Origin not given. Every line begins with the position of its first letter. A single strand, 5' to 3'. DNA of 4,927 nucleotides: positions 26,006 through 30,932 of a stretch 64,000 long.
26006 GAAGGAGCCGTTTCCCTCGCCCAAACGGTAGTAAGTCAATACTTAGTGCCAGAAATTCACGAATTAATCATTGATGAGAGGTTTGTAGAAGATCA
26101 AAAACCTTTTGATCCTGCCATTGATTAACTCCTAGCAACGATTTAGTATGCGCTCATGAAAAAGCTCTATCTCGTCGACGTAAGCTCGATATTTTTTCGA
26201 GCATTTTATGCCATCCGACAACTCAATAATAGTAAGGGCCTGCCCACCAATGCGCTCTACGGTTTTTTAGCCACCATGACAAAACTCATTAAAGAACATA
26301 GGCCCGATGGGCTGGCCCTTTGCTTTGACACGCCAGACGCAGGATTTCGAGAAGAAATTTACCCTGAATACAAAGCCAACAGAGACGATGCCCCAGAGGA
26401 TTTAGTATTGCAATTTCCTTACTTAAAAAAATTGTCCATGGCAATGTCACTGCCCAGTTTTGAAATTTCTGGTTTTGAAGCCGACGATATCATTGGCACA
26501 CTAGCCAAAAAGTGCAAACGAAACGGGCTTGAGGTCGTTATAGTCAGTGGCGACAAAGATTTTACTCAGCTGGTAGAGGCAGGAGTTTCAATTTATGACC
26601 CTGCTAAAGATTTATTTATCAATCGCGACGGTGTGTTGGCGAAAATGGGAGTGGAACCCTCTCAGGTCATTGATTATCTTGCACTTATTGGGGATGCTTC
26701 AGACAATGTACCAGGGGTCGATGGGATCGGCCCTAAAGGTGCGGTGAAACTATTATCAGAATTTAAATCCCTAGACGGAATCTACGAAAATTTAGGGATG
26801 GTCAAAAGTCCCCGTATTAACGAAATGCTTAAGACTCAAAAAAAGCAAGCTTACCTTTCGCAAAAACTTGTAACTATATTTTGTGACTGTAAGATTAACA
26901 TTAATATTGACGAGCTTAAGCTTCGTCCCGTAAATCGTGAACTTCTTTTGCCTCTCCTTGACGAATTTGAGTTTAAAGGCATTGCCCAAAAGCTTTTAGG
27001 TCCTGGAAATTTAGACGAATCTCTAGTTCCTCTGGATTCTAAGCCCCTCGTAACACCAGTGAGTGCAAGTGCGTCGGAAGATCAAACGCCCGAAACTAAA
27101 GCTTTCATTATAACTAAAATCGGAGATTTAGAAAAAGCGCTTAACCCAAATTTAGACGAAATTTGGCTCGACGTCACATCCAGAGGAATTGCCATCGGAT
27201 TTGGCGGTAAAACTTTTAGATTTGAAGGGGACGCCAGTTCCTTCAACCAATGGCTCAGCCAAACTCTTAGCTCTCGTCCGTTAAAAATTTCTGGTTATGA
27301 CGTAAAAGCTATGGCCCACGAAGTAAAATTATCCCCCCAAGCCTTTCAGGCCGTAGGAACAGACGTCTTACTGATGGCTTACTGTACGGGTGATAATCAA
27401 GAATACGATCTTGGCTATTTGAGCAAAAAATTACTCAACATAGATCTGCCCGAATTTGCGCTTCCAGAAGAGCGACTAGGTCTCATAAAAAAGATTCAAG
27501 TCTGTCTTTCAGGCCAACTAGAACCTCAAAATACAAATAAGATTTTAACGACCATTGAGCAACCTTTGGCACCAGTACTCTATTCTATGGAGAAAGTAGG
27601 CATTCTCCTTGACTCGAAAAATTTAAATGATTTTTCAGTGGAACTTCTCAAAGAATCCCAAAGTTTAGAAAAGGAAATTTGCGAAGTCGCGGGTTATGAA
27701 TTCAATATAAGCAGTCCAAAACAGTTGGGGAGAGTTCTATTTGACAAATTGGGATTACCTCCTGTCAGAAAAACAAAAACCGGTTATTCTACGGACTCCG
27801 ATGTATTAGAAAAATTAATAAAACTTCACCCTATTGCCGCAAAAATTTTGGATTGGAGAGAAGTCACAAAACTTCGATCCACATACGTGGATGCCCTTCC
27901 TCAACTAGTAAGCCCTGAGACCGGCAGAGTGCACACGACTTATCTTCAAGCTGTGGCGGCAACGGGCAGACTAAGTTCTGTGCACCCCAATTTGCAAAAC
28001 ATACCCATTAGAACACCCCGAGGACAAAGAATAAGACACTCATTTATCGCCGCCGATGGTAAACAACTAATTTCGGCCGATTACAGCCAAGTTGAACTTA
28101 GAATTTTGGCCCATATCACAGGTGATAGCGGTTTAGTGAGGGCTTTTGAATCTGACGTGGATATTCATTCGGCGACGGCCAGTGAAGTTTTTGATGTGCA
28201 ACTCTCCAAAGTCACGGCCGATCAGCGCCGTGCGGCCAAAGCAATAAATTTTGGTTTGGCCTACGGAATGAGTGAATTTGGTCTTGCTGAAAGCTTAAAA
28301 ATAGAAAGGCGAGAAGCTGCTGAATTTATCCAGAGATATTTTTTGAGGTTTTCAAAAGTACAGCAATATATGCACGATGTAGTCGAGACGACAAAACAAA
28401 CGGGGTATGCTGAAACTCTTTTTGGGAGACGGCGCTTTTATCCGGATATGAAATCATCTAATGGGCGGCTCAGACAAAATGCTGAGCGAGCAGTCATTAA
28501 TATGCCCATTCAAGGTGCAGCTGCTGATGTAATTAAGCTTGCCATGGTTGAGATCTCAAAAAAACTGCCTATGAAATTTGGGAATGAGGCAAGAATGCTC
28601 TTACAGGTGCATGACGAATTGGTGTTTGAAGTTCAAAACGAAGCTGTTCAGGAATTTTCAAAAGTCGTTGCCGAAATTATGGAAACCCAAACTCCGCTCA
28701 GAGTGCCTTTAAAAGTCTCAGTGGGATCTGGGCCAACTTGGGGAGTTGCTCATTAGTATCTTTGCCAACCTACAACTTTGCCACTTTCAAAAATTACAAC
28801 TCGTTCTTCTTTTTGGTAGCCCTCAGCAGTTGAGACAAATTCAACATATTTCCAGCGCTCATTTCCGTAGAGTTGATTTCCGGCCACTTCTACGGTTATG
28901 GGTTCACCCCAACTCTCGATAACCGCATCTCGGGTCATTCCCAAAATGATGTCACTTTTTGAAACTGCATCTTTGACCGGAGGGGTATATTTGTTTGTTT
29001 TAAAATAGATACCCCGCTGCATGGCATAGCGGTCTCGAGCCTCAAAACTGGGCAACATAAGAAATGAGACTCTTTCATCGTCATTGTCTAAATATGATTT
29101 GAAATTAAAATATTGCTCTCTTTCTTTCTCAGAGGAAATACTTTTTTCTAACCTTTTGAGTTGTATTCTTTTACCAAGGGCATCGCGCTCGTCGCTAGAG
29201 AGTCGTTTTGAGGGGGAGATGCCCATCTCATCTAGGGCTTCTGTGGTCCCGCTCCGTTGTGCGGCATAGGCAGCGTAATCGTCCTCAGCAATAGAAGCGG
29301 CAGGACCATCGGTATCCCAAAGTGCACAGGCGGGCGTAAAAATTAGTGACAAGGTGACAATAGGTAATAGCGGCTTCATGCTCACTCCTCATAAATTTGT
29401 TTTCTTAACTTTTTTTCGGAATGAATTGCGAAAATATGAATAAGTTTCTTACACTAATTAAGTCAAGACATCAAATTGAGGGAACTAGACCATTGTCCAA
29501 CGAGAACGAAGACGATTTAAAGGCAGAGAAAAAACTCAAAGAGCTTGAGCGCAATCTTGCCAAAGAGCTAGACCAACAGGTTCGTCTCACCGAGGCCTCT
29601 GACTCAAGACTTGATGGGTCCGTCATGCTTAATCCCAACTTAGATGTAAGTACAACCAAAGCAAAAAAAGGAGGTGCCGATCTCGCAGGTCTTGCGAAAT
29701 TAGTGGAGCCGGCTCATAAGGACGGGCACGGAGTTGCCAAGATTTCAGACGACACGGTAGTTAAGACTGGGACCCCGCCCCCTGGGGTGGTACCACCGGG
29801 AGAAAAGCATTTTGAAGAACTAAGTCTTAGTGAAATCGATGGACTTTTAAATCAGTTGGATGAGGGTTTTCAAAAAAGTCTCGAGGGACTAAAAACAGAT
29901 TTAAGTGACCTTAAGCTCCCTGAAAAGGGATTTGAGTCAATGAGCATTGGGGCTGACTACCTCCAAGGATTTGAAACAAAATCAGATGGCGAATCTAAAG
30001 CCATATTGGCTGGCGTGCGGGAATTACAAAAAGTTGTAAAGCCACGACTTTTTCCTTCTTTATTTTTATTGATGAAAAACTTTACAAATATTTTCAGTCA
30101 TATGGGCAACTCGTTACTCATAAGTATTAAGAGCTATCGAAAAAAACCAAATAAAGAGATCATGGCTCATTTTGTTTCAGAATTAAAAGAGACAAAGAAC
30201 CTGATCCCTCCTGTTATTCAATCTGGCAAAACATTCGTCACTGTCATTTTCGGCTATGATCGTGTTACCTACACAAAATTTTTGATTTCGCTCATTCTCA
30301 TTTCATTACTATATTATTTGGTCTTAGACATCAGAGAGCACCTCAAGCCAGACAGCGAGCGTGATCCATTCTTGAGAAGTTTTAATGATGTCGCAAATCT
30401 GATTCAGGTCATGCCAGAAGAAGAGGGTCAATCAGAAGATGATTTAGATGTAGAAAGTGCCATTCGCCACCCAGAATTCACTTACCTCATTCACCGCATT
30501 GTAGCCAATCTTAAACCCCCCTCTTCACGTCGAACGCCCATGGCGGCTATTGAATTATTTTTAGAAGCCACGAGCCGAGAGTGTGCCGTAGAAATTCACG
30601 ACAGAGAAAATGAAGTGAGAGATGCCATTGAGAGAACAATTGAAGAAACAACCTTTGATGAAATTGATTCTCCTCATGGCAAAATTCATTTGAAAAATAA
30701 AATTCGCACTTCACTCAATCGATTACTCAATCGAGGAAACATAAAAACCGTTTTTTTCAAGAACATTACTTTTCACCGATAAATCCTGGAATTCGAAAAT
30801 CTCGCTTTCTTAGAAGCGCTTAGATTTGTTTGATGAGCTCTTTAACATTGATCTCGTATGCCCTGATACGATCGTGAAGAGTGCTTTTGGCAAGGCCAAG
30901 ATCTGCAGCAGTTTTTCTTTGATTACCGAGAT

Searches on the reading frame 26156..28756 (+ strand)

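Call 82: search_protein_families(library=pfam, proteins=[window:26156-28756:+], max_evalue=0.0001)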
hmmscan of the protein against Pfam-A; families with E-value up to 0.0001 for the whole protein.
window:26156-28756:+ (866 aa): 3 families
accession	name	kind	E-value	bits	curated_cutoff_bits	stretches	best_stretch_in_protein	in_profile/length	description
PF00476.26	DNA_pol_A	-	4e-158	526.8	34.3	1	488-863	2-380/381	DNA polymerase family A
PF02739.22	5_3_exonuc_N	-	5.7e-55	185.9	34.3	1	3-165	1-164/164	5'-3' exonuclease, N-terminal resolvase-like domain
PF01367.25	5_3_exonuc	-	1.4e-32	112.5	40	1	166-261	1-96/97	5'-3' exonuclease, C-terminal SAM fold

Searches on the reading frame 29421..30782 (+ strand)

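Call 82: search_protein_families(library=pfam, proteins=[window:29421-30782:+], max_evalue=0.0001)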
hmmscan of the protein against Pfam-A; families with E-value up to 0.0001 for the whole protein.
window:29421-30782:+ (453 aa): 1 family
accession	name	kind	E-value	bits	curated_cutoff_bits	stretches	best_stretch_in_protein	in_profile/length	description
PF03748.19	FliL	-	2.9e-10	41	24.6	1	359-449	7-100/103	Flagellar basal body-associated protein FliL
